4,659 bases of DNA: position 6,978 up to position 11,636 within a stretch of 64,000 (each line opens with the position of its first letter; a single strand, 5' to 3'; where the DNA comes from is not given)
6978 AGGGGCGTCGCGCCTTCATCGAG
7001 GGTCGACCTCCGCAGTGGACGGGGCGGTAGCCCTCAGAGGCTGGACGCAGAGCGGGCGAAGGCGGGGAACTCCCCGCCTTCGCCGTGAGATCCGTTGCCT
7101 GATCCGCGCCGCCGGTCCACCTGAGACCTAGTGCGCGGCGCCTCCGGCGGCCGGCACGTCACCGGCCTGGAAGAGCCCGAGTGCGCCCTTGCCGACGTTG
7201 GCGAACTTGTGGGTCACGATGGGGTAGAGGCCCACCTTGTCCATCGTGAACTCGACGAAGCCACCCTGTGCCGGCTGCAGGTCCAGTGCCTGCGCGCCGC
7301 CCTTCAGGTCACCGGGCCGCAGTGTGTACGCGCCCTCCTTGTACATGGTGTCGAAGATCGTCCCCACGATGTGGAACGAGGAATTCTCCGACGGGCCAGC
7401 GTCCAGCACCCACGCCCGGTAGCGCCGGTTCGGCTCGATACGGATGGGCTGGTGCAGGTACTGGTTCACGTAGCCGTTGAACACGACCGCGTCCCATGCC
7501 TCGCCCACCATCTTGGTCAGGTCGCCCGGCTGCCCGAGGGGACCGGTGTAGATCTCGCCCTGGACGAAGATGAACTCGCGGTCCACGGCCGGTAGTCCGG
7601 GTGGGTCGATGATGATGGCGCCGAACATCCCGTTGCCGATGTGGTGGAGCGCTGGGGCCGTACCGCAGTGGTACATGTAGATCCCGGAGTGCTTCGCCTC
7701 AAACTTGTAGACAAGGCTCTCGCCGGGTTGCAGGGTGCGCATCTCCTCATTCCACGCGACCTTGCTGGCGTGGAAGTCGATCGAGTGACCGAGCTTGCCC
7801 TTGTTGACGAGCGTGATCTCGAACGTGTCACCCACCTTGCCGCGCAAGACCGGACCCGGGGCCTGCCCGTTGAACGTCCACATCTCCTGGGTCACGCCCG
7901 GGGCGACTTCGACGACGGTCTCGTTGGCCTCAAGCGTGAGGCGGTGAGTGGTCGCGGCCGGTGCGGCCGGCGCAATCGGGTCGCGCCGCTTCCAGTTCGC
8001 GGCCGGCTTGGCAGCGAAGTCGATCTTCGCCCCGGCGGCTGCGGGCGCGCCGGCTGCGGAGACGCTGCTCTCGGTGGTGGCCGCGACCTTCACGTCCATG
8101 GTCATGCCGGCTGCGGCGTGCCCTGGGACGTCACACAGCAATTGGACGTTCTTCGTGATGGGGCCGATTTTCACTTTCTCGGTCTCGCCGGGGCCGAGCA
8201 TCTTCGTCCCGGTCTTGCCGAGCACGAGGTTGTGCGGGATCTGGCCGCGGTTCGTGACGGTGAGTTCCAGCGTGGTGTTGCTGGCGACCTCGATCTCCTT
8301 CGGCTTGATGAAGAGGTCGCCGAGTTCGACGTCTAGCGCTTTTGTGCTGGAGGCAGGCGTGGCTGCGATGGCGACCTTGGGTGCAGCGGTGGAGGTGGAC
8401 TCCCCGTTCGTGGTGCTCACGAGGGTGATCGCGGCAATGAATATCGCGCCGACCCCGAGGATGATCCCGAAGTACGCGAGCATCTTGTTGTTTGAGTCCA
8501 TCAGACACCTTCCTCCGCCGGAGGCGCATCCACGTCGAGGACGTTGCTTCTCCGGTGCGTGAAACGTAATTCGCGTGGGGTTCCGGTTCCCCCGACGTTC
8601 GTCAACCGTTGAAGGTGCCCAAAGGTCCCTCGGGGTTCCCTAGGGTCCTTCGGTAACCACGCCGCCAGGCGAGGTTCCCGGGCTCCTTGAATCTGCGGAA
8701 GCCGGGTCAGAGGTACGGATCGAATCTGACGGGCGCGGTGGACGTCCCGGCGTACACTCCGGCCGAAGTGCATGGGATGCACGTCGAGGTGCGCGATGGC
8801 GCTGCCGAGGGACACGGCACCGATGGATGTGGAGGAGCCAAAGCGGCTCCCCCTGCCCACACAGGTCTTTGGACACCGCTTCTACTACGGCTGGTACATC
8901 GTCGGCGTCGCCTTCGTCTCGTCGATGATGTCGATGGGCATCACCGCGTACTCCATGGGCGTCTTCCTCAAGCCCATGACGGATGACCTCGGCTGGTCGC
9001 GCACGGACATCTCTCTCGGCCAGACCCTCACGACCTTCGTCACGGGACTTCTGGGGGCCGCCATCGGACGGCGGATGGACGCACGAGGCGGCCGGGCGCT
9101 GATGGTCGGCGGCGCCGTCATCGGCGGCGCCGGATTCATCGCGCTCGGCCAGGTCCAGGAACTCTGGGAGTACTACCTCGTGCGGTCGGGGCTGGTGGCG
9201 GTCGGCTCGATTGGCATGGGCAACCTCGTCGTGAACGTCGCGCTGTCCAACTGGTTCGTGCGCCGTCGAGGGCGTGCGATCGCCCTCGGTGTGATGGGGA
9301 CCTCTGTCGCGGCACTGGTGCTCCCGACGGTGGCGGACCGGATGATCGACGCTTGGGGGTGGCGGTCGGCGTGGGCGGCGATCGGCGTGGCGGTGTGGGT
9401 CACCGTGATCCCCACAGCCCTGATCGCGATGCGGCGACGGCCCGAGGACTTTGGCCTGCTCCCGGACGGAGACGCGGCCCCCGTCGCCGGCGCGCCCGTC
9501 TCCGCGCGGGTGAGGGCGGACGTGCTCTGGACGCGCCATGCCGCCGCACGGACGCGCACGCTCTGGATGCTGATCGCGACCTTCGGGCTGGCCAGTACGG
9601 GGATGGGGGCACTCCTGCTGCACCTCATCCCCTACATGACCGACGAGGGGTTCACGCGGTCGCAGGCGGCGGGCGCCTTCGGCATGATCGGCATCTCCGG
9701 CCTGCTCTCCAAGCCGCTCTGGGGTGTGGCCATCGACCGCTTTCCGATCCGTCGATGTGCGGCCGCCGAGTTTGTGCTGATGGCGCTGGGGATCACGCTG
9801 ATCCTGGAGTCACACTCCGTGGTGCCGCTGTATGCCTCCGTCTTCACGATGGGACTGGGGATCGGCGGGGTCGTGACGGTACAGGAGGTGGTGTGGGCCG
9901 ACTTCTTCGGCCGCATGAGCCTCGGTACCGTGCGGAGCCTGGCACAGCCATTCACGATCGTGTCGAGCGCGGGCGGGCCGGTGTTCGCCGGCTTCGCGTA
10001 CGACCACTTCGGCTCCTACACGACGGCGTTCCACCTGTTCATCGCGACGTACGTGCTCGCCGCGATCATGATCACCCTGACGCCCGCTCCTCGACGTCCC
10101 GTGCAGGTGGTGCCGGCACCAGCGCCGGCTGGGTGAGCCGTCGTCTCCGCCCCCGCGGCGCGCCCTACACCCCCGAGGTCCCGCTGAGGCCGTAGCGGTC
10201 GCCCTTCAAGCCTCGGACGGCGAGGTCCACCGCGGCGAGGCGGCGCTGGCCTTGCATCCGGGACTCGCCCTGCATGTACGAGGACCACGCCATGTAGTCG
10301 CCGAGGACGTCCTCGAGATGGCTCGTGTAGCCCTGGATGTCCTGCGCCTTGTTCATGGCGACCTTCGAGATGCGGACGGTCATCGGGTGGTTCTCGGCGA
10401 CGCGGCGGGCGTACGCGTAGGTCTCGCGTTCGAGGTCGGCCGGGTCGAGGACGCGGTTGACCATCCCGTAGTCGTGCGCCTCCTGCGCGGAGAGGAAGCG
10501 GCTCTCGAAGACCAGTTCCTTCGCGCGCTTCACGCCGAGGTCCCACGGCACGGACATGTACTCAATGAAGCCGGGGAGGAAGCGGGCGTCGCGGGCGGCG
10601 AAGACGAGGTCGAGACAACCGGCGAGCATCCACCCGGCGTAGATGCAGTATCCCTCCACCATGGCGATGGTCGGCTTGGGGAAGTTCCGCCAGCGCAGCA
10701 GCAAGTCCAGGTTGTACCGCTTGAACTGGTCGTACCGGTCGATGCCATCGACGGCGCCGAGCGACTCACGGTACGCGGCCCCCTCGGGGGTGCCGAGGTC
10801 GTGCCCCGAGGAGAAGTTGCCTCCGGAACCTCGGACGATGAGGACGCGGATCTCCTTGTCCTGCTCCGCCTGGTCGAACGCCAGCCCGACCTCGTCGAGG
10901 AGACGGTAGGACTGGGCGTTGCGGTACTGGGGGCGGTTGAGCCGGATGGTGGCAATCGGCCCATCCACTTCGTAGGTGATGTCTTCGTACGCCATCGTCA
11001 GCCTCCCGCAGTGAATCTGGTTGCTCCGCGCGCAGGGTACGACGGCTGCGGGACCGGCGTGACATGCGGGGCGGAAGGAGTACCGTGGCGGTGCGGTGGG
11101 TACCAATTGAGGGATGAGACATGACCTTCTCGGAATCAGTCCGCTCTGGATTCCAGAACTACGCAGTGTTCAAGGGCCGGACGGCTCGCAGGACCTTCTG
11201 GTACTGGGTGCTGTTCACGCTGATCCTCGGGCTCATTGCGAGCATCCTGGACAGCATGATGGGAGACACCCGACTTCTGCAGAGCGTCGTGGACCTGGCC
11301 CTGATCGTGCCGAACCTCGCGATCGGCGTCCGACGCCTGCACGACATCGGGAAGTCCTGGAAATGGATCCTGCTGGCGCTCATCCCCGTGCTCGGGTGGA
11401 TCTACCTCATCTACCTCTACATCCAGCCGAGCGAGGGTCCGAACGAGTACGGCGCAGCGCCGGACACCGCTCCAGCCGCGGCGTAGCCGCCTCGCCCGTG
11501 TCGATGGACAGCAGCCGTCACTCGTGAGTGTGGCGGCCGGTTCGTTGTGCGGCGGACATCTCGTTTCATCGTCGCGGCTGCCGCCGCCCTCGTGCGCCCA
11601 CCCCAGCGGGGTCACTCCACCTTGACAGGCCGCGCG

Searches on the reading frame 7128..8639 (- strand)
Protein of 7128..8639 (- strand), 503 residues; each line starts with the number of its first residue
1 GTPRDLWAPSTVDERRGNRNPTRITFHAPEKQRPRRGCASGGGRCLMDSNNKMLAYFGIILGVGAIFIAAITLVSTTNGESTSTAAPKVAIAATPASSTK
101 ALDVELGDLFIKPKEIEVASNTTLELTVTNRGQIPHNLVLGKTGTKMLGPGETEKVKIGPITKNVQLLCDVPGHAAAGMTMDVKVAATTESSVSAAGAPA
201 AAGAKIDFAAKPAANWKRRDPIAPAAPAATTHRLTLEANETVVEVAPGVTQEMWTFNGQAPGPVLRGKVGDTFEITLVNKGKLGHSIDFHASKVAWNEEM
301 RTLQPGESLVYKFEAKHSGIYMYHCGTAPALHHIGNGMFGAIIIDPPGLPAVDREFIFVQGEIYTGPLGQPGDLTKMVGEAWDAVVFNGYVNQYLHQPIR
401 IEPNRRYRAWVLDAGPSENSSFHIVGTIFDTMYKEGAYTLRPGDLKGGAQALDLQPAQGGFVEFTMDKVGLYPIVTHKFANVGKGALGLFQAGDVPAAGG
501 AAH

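Call 81: search_protein_families(library=pfam, proteins=[window:7128-8639:-])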
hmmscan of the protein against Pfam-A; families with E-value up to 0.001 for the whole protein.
window:7128-8639:- (503 aa): 4 families
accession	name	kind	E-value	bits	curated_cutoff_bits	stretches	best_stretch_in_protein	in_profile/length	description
PF07732.21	Cu-oxidase_3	-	4.5e-17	62.6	21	1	240-347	4-117/119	Multicopper oxidase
PF00127.26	Copper-bind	-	6.8e-11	42.9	21.2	1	102-185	5-98/99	Copper binding proteins, plastocyanin/azurin family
PF13473.12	Cupredoxin_1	-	4.1e-10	40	27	1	86-162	16-84/104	Cupredoxin-like domain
PF07731.20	Cu-oxidase_2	-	3.9e-09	36.8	20.4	1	302-346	94-135/137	Multicopper oxidase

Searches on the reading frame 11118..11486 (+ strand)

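Call 81: search_protein_families(library=pfam, proteins=[window:11118-11486:+])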
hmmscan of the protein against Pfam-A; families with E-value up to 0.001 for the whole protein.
window:11118-11486:+ (122 aa): 2 families
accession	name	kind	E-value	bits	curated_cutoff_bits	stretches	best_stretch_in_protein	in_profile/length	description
PF05656.20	DUF805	-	1e-25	90.8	25.7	1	15-113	1-111/111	Protein of unknown function (DUF805)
PF18936.5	DUF5684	-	0.00051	21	27.4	0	77-103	17-43/81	Family of unknown function (DUF5684)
